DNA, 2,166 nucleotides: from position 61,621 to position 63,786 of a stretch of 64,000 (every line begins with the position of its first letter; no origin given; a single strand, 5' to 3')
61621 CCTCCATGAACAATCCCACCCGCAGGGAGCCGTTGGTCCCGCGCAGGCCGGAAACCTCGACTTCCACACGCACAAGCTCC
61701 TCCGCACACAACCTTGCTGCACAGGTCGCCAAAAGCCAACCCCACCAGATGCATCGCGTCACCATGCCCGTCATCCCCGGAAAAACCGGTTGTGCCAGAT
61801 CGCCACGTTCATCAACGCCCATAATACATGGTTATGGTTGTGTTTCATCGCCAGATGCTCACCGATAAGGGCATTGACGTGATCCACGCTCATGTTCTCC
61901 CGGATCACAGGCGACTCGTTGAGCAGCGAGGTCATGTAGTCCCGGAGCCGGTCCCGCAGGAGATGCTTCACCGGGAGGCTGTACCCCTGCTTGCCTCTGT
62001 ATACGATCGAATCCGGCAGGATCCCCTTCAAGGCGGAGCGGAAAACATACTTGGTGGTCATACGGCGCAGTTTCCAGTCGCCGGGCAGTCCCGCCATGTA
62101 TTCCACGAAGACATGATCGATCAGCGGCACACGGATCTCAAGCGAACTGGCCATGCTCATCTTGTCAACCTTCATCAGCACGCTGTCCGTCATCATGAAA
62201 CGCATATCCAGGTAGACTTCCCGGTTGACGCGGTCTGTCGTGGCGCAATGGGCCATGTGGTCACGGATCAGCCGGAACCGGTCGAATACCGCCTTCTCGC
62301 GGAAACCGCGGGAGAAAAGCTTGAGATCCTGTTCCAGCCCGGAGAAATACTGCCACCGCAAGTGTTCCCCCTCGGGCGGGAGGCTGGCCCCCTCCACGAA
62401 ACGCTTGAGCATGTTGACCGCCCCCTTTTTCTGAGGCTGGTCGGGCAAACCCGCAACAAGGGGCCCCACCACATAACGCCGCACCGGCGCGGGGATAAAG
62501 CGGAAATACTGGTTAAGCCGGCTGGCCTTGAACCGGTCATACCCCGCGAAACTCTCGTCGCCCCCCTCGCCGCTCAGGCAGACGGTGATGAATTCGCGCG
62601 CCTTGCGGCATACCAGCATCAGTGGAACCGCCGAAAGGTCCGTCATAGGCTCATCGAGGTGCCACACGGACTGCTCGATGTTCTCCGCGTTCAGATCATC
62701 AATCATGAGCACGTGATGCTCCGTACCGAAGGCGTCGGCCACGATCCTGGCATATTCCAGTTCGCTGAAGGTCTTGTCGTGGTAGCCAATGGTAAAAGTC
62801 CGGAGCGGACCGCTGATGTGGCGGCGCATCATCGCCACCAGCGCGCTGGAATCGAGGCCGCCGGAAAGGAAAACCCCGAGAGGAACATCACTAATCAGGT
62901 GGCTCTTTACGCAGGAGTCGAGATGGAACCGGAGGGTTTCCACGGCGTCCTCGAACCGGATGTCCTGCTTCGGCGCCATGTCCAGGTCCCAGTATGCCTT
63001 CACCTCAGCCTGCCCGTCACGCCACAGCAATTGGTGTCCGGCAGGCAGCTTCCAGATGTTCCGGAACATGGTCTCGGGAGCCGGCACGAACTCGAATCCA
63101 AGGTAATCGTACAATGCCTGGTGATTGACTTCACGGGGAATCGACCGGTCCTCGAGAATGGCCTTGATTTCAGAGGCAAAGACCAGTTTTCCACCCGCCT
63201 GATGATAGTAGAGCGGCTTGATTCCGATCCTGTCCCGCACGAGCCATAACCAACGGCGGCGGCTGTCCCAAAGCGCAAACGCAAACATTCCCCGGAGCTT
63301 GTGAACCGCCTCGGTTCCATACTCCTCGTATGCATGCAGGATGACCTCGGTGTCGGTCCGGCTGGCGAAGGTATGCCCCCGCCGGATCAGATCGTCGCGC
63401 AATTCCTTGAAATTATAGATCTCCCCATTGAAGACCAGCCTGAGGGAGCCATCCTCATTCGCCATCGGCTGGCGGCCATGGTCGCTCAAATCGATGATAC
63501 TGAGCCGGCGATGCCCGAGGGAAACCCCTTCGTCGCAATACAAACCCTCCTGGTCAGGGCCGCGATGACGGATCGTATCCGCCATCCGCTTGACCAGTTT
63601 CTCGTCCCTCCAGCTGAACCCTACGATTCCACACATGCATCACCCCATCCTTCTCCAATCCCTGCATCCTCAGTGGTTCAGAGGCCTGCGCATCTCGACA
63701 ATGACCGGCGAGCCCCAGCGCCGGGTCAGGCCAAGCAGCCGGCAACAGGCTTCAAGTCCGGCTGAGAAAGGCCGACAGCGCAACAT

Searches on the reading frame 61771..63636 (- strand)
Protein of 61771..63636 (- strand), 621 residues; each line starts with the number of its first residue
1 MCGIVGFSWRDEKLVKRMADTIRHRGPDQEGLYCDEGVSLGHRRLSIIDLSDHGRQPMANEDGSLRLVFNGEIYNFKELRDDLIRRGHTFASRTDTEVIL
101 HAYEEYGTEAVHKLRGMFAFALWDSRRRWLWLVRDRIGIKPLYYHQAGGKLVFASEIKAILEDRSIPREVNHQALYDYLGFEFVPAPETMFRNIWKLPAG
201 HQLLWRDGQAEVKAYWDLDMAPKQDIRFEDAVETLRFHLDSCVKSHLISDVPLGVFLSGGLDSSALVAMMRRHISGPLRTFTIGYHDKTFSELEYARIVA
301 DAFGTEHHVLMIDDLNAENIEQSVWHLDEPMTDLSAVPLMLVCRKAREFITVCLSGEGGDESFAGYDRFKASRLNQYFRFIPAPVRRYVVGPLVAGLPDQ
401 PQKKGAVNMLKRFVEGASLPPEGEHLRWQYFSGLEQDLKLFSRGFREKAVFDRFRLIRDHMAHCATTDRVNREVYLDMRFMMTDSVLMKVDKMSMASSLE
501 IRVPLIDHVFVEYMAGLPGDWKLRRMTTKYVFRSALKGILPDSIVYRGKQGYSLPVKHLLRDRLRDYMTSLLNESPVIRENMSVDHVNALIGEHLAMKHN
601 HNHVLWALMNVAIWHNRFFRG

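Call 29: search_protein_families(library=pfam, proteins=[window:61771-63636:-], max_evalue=1)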
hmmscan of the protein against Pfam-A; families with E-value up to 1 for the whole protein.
window:61771-63636:- (621 aa): 7 families
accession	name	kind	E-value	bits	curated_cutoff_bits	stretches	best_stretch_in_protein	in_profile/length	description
PF00733.27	Asn_synthase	-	4.4e-94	316.5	21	1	235-615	2-353/354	Asparagine synthase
PF13537.11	GATase_7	-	2.5e-48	163.6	25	1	42-161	1-122/123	Glutamine amidotransferase domain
PF13522.11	GATase_6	-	1.9e-47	161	27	1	27-156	1-130/130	Glutamine amidotransferase domain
PF06508.19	QueC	-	8e-06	25.9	22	1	255-316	4-64/210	Queuosine biosynthesis protein QueC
PF12481.13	DUF3700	-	0.0013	18.7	27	1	109-160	124-176/228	Aluminium induced protein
PF02540.23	NAD_synthase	-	0.02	14.5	21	1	237-316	7-85/242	NAD synthase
PF24167.1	DUF7411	-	0.078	13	28.7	1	254-324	4-70/194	Family of unknown function (DUF7411)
